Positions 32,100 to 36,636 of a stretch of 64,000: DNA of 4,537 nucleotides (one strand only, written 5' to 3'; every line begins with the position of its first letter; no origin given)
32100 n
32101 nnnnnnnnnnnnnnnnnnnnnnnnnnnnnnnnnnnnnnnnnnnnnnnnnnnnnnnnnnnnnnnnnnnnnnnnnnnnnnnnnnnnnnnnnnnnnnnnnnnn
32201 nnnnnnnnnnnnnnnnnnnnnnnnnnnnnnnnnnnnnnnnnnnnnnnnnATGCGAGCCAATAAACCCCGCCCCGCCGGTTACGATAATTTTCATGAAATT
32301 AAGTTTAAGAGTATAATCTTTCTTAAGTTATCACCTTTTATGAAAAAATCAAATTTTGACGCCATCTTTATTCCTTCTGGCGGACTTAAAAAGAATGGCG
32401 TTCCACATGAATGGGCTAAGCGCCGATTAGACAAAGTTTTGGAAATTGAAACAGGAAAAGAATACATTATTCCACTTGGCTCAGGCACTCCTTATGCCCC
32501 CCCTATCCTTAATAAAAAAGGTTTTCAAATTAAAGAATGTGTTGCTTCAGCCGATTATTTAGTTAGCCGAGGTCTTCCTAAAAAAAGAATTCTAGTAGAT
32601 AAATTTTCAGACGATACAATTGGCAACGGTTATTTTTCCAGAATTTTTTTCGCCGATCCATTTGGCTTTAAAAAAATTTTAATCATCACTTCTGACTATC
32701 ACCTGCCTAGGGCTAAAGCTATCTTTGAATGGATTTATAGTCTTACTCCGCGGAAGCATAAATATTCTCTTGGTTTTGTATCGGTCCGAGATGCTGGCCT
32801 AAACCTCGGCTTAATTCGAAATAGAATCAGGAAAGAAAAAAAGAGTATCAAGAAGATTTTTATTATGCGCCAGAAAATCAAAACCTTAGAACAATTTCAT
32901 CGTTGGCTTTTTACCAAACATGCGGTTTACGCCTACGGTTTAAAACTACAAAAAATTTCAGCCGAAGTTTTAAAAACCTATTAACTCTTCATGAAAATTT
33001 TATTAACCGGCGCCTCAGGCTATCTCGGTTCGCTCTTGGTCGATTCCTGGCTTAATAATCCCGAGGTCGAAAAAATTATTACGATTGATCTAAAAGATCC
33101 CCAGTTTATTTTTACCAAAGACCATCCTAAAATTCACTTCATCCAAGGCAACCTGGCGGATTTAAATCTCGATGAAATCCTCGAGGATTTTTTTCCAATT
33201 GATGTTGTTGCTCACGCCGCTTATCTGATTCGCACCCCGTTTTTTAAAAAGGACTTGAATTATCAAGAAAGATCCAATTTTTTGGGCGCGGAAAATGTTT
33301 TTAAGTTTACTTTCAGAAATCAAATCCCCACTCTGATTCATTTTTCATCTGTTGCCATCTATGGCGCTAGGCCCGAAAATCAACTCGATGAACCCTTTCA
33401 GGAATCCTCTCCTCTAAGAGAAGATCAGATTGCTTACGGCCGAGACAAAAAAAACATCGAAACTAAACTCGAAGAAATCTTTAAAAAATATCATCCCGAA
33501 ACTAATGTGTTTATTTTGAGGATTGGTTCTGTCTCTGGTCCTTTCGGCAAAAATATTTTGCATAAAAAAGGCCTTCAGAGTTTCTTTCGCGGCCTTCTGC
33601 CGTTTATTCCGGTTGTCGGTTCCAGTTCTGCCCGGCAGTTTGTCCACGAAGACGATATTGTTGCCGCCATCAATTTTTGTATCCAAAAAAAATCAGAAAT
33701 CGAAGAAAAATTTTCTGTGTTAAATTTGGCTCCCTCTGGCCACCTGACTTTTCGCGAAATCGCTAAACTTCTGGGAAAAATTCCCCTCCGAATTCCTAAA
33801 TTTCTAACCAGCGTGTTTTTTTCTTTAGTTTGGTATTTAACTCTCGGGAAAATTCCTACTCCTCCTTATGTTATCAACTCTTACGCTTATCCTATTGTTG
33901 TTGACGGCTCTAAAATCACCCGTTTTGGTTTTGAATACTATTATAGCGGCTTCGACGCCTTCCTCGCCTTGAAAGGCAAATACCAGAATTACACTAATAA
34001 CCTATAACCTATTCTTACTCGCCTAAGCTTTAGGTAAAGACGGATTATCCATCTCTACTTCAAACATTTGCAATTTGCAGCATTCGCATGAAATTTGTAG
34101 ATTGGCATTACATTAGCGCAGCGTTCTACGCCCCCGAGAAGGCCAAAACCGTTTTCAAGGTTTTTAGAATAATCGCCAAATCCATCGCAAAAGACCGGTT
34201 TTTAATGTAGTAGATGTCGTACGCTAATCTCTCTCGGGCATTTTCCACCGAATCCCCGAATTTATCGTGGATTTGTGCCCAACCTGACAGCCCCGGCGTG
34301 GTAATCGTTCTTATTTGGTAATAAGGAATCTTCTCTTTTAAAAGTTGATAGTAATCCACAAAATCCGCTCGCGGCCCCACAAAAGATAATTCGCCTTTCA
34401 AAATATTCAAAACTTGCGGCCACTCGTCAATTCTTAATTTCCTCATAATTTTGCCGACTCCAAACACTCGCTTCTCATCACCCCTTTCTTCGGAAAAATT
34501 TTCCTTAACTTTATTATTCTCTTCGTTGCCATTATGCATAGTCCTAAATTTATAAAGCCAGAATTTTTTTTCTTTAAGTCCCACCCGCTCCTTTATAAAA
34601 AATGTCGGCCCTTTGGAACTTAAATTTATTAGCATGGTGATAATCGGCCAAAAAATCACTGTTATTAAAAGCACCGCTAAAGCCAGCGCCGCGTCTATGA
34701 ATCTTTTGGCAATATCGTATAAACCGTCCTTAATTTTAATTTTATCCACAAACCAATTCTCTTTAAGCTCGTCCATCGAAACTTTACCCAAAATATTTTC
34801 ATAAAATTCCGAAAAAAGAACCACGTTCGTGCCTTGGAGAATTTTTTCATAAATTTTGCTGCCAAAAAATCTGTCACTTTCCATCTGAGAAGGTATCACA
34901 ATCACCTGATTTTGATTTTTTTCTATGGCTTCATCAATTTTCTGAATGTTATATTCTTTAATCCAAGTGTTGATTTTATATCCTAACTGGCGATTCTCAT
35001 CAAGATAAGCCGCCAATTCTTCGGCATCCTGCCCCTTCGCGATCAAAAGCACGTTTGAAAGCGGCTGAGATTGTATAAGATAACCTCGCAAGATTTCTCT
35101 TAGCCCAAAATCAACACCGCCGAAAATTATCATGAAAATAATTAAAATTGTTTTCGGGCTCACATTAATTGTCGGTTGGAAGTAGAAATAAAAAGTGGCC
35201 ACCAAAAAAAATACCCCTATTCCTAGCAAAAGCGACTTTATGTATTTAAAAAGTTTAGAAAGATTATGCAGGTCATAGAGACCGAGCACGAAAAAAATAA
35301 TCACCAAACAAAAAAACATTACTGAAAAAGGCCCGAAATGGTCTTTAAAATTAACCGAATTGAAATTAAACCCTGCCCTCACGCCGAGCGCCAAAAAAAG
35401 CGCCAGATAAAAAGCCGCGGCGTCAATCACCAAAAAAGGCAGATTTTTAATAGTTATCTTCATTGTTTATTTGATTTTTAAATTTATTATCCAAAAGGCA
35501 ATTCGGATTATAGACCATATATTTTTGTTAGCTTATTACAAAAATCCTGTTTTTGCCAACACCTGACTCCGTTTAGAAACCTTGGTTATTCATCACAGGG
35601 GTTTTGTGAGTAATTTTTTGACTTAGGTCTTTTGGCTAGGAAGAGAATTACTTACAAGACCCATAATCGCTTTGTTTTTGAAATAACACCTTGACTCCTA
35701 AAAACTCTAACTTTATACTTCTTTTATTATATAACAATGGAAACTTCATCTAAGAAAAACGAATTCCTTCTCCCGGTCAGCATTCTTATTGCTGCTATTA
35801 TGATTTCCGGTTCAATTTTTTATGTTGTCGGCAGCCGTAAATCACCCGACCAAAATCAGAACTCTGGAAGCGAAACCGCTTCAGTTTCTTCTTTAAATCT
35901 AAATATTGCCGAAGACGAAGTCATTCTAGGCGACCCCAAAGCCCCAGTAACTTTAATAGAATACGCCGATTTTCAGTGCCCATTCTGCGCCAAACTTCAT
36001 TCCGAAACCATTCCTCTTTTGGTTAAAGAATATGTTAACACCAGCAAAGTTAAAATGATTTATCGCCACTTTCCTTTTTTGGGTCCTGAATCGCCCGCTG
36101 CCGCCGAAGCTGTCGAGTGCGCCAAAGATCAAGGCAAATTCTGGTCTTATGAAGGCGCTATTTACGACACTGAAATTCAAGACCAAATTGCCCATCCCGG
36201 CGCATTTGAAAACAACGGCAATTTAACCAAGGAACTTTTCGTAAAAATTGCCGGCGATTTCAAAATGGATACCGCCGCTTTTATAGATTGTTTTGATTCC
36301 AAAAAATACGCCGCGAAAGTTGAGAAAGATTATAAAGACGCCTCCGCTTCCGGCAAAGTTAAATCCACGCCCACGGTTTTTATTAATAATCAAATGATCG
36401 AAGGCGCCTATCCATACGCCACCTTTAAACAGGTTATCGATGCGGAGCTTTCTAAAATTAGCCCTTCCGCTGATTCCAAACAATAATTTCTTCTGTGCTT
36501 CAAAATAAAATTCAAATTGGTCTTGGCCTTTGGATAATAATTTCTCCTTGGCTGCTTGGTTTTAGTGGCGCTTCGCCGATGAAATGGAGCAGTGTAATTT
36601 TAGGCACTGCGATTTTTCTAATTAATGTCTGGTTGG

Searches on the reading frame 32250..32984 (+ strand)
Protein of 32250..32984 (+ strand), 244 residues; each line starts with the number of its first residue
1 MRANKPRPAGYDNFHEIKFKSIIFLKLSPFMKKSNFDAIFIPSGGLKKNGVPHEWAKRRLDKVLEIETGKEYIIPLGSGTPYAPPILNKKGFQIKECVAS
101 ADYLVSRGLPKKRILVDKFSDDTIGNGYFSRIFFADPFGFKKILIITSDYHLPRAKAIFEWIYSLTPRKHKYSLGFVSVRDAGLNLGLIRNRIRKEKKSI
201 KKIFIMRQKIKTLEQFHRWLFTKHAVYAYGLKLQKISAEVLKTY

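Call 54: search_protein_families(library=pfam, proteins=[window:32250-32984:+], max_evalue=0.00001)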
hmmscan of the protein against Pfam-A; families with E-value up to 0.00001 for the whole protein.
window:32250-32984:+ (244 aa): 1 family
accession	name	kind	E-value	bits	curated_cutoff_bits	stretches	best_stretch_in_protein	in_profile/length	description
PF02698.23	DUF218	-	4e-15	56.3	27.6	1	37-163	1-104/133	DUF218 domain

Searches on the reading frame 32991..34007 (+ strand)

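Call 54: search_protein_families(library=pfam, proteins=[window:32991-34007:+], max_evalue=0.00001)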
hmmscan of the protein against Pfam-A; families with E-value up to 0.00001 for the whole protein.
window:32991-34007:+ (338 aa): 5 families
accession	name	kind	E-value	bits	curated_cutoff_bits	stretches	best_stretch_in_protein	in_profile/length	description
PF01370.27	Epimerase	-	1.7e-26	93.5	20.9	1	3-239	1-233/240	NAD dependent epimerase/dehydratase family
PF07993.18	NAD_binding_4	-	4.2e-09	36.4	20.1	1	5-190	1-210/258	Male sterility protein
PF16363.11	GDP_Man_Dehyd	-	5e-07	29.9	27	1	4-235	1-241/332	GDP-mannose 4,6 dehydratase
PF02719.21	Polysacc_synt_2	-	8e-07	29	20.2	1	3-120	1-128/293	Polysaccharide biosynthesis protein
PF01073.25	3Beta_HSD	-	1.4e-06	28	22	1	5-138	2-134/280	3-beta hydroxysteroid dehydrogenase/isomerase family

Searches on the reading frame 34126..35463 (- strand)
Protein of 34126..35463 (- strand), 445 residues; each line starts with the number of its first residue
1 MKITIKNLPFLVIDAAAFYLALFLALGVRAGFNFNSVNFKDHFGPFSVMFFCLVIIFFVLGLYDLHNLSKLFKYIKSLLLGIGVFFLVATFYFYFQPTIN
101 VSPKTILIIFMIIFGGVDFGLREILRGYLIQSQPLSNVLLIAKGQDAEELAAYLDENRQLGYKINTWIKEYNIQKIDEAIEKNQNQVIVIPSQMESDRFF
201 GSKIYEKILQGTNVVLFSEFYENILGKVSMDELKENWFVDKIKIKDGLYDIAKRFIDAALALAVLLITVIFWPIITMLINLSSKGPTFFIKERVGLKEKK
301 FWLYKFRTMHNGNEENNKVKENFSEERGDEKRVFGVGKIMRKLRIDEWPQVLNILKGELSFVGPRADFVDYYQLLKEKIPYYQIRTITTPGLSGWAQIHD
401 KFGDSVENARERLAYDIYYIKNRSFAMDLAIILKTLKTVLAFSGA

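Call 54: search_protein_families(library=pfam, proteins=[window:34126-35463:-], max_evalue=0.00001)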
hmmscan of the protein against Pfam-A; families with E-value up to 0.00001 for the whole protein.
window:34126-35463:- (445 aa): 1 family
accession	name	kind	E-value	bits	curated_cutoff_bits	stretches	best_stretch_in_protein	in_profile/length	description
PF02397.22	Bac_transf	-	7.3e-53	179.2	27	1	253-440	1-178/179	Bacterial sugar transferase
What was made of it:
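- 34126..35463 (-): Bac_transf initiating phosphoglycosyl transferase. call 54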

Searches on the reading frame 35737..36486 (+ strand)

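Call 54: search_protein_families(library=pfam, proteins=[window:35737-36486:+], max_evalue=0.00001)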
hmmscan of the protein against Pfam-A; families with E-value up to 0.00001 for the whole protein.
window:35737-36486:+ (249 aa): 3 families
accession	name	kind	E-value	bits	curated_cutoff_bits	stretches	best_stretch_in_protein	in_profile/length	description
PF13462.12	Thioredoxin_4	-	6.3e-34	118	23.2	1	59-236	3-165/165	Thioredoxin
PF01323.26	DSBA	-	2.2e-14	54.1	25.6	1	155-234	111-190/191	DSBA-like thioredoxin domain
PF13098.12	Thioredoxin_2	-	4.6e-08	33.8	27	1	76-233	12-103/104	Thioredoxin-like domain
